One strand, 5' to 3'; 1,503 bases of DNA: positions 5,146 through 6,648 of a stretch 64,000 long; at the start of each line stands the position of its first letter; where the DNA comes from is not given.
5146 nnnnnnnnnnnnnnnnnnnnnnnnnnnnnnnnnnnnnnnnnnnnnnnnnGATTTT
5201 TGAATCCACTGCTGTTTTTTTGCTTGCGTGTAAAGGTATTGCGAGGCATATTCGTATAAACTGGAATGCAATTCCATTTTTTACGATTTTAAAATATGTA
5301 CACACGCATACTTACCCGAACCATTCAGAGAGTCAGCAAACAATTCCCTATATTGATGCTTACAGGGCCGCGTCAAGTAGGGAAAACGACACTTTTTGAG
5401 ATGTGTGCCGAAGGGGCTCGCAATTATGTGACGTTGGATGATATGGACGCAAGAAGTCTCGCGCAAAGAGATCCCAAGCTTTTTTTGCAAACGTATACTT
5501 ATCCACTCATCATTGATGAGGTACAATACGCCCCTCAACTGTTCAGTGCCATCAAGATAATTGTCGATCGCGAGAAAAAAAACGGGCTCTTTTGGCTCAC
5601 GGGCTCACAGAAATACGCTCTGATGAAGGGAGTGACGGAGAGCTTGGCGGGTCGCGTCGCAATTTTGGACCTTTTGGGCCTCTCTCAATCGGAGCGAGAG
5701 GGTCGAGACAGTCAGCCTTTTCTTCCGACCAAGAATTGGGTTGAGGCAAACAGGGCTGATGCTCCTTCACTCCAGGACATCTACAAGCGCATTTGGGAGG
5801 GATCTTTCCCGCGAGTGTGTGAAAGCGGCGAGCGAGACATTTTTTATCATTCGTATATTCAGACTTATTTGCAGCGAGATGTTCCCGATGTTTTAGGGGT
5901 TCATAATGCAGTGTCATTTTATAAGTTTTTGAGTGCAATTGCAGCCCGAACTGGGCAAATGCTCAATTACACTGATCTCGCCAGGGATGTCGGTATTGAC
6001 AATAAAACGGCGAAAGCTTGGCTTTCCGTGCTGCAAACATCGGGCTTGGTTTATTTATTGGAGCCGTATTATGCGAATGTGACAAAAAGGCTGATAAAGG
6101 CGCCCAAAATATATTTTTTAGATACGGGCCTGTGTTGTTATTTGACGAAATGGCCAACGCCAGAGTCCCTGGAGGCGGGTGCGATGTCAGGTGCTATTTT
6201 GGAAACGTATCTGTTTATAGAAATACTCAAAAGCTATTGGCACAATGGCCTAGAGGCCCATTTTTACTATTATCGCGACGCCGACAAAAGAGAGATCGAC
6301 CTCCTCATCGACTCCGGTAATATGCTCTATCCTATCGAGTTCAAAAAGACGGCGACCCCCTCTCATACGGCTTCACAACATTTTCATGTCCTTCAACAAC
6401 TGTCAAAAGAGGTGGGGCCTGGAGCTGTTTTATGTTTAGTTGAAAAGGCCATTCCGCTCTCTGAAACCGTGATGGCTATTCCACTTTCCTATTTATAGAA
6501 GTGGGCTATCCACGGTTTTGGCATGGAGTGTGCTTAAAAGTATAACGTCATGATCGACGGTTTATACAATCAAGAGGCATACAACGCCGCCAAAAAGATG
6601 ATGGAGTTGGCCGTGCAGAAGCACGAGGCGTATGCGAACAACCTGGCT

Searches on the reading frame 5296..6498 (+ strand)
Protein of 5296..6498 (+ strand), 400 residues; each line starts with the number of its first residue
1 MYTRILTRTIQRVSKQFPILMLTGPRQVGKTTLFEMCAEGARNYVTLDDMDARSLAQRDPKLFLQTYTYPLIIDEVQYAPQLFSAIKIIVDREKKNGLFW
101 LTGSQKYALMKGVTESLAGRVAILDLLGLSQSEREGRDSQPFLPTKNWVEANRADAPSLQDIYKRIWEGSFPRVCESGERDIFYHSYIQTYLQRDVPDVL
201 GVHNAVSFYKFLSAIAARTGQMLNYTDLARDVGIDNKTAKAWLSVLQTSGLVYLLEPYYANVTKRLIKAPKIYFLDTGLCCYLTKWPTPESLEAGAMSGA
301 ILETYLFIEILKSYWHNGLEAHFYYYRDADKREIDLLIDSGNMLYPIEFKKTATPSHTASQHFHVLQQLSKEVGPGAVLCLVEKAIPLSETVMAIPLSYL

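Call 20: search_protein_families(library=pfam, proteins=[window:5296-6498:+], max_evalue=0.01)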
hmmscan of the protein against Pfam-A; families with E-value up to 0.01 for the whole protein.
window:5296-6498:+ (400 aa): 3 families
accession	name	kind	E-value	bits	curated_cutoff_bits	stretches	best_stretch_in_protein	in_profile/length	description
PF13635.12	DUF4143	-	2.3e-47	161.1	28.1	1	193-351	1-159/160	Domain of unknown function (DUF4143)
PF13173.12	AAA_14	-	6e-28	97.9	27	1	17-133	2-127/129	AAA domain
PF13401.12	AAA_22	-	0.0049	17.6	27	0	19-42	7-30/130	AAA domain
